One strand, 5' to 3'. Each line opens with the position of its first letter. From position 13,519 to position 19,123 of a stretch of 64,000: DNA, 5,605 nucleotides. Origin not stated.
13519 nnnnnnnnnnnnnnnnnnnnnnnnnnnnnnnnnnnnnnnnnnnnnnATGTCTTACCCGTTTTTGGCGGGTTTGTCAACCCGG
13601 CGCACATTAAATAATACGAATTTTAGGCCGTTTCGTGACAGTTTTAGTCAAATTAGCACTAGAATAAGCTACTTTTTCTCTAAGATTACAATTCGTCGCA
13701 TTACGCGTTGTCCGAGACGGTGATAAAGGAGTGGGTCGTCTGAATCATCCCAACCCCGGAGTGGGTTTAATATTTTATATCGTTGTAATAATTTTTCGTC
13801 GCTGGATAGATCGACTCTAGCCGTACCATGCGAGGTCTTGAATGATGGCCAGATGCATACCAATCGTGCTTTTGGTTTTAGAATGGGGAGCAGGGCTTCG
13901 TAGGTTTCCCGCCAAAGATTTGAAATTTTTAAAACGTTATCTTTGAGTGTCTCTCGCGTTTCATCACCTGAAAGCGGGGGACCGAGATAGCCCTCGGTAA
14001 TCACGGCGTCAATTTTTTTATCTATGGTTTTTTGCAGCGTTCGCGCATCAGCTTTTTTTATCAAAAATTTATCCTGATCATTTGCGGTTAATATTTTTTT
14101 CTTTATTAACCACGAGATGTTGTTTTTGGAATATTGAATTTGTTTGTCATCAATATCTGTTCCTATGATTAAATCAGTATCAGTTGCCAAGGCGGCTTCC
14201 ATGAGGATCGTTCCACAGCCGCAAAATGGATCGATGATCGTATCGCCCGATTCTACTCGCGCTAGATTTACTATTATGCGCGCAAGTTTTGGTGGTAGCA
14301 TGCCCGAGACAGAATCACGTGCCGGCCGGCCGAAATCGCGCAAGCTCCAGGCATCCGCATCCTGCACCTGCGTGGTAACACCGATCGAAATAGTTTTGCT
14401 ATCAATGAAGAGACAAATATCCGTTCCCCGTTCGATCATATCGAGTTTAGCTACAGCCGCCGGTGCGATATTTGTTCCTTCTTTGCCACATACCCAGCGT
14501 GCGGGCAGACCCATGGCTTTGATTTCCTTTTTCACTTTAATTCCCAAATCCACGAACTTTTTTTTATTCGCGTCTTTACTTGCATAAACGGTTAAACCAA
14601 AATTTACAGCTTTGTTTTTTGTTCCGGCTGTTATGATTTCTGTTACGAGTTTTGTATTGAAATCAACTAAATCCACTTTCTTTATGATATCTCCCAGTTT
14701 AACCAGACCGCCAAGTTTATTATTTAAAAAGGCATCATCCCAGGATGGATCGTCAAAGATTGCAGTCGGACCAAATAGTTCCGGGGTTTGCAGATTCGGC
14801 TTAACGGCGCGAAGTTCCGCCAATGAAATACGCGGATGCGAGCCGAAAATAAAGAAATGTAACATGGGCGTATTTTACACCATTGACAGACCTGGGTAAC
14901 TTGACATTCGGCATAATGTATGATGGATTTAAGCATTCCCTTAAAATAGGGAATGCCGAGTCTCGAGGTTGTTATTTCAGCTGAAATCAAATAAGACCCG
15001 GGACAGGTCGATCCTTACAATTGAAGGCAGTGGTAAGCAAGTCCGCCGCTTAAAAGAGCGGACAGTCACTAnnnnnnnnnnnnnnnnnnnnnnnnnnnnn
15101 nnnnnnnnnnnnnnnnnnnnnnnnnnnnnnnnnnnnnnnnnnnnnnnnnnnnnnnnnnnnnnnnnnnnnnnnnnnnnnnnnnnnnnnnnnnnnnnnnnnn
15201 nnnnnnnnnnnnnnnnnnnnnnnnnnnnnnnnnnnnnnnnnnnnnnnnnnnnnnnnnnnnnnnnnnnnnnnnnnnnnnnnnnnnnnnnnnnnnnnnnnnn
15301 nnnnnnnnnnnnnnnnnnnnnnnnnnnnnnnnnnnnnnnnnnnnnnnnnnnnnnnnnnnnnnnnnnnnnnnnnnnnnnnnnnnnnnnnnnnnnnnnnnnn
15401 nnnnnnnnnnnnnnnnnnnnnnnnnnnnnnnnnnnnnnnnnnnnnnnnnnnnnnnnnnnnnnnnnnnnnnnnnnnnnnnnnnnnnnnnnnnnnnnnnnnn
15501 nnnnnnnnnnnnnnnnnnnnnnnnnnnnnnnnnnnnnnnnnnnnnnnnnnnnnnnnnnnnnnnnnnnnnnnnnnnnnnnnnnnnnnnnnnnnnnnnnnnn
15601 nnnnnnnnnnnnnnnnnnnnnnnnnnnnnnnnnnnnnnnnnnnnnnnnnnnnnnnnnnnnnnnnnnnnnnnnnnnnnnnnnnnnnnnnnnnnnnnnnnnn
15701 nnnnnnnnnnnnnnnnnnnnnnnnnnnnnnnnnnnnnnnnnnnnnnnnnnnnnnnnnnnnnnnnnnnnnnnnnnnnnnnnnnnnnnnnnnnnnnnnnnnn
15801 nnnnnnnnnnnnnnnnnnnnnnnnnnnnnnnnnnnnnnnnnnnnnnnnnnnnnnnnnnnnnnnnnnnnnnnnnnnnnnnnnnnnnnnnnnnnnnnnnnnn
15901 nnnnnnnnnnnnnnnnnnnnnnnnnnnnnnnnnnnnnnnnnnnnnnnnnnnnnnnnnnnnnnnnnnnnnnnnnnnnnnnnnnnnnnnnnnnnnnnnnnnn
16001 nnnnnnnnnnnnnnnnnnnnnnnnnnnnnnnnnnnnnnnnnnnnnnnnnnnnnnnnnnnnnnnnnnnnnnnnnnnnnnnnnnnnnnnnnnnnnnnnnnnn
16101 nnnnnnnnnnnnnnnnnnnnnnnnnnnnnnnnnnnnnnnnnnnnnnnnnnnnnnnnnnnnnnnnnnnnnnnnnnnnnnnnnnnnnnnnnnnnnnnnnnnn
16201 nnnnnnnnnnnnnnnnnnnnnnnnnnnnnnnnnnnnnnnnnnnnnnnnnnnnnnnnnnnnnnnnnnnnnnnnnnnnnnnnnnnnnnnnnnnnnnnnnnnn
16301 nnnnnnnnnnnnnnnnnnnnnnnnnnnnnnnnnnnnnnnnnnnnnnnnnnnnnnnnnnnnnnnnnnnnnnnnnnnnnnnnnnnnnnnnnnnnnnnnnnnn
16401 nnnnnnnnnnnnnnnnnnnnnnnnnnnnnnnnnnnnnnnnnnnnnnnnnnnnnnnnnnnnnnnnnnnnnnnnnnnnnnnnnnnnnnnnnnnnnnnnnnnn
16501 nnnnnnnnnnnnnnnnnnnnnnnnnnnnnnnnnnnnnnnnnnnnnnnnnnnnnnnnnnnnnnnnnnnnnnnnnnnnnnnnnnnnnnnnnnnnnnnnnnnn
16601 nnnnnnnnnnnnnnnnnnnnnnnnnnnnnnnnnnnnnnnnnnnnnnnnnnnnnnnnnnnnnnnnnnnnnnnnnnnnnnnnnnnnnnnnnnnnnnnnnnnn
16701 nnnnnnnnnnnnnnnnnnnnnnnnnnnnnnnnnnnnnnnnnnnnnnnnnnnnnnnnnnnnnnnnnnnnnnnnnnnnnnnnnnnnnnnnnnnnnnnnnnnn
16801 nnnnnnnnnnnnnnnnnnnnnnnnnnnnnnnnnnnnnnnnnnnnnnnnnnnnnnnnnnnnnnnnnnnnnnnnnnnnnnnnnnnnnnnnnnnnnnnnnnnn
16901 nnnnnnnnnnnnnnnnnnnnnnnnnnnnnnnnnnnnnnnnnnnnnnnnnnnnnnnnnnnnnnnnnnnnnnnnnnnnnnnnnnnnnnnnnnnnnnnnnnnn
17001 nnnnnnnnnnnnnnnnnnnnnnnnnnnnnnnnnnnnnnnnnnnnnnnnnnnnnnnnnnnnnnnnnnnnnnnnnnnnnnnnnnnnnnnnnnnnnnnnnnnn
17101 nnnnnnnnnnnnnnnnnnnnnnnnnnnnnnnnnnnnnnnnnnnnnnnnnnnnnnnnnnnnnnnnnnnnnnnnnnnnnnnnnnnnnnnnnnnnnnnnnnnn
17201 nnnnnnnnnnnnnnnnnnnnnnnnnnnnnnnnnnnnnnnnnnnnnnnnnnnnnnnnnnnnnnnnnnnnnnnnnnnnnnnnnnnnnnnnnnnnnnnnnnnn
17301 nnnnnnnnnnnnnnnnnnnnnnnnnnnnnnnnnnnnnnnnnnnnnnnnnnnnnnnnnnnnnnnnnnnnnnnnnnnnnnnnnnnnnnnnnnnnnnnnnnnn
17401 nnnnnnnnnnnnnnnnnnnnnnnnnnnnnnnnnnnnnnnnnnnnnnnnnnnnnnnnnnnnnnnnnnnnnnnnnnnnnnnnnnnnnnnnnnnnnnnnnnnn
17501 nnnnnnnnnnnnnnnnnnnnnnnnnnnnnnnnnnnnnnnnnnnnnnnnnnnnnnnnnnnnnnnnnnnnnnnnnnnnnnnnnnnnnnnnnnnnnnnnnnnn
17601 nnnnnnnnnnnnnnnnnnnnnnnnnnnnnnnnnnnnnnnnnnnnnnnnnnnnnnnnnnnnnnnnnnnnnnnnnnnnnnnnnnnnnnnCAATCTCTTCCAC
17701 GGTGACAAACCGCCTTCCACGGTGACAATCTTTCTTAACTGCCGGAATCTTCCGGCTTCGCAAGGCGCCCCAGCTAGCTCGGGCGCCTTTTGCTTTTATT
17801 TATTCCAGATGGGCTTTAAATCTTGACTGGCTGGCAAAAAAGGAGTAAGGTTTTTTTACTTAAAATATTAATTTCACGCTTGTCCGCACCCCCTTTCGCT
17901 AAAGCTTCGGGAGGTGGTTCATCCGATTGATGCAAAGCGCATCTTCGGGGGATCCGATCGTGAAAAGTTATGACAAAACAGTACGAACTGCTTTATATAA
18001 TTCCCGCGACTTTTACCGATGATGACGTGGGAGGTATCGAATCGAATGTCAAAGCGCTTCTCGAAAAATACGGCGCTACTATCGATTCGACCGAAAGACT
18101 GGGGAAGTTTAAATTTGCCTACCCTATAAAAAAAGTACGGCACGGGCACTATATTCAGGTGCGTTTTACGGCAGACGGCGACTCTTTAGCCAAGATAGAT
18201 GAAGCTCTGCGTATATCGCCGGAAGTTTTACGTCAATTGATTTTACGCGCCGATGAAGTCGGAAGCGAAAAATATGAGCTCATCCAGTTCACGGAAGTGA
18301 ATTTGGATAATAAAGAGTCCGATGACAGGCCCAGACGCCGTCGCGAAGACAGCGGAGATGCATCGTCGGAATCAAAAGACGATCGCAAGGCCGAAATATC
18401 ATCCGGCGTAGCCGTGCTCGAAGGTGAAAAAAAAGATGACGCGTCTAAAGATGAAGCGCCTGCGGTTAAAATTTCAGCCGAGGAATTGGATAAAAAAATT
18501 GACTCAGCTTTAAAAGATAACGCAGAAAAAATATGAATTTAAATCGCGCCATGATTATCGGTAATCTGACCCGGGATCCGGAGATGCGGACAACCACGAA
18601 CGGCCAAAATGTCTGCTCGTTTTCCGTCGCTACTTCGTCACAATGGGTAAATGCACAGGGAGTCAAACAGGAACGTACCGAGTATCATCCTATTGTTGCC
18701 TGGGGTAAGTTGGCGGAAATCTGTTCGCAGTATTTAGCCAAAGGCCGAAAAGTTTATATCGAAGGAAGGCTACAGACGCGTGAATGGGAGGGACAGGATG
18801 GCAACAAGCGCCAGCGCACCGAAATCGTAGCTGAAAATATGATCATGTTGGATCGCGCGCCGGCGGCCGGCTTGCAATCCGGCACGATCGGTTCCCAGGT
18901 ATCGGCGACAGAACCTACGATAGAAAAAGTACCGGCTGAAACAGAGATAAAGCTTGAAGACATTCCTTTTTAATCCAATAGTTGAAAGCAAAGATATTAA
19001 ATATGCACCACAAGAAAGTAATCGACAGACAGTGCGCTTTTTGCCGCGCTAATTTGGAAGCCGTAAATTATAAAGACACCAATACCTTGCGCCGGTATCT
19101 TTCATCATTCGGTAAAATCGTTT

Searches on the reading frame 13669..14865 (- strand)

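Call 57: search_protein_families(library=pfam, proteins=[window:13669-14865:-], max_evalue=0.001)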
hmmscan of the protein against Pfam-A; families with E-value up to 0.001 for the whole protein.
window:13669-14865:- (398 aa): 5 families
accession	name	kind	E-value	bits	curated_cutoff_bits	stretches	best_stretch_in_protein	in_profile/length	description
PF01170.24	UPF0020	-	7.8e-14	52.3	22.3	1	187-290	9-127/197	RMKL-like, methyltransferase domain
PF13847.12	Methyltransf_31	-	3.4e-06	27.2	27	1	205-312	2-94/145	Methyltransferase domain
PF01555.25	N6_N4_Mtase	-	5.1e-06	27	26.7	1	175-247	146-220/221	DNA methylase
PF11599.14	AviRa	-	0.0004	20.4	25.7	1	199-270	44-117/232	RRNA methyltransferase AviRa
PF02384.22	N6_Mtase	-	0.00064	19.6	20.4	1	191-291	31-132/311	N-6 DNA Methylase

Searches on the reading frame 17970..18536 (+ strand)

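Call 57: search_protein_families(library=pfam, proteins=[window:17970-18536:+], max_evalue=0.001)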
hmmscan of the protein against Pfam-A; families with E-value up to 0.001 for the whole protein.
window:17970-18536:+ (188 aa): 1 family
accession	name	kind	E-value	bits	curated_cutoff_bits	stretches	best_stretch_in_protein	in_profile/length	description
PF01250.22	Ribosomal_S6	-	1.5e-22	80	27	1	4-93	1-90/90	Ribosomal protein S6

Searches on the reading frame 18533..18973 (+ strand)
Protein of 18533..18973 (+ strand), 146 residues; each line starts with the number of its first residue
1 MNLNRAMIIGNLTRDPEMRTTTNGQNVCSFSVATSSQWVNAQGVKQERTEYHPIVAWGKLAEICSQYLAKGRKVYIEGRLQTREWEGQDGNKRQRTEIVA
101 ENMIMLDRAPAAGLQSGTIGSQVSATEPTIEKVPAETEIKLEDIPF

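Call 57: search_protein_families(library=pfam, proteins=[window:18533-18973:+], max_evalue=0.001)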
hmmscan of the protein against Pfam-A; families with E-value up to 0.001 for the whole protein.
window:18533-18973:+ (146 aa): 1 family
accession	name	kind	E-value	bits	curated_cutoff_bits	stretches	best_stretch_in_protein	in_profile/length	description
PF00436.31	SSB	-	1.3e-39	134.9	26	1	3-106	1-104/104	Single-strand binding protein family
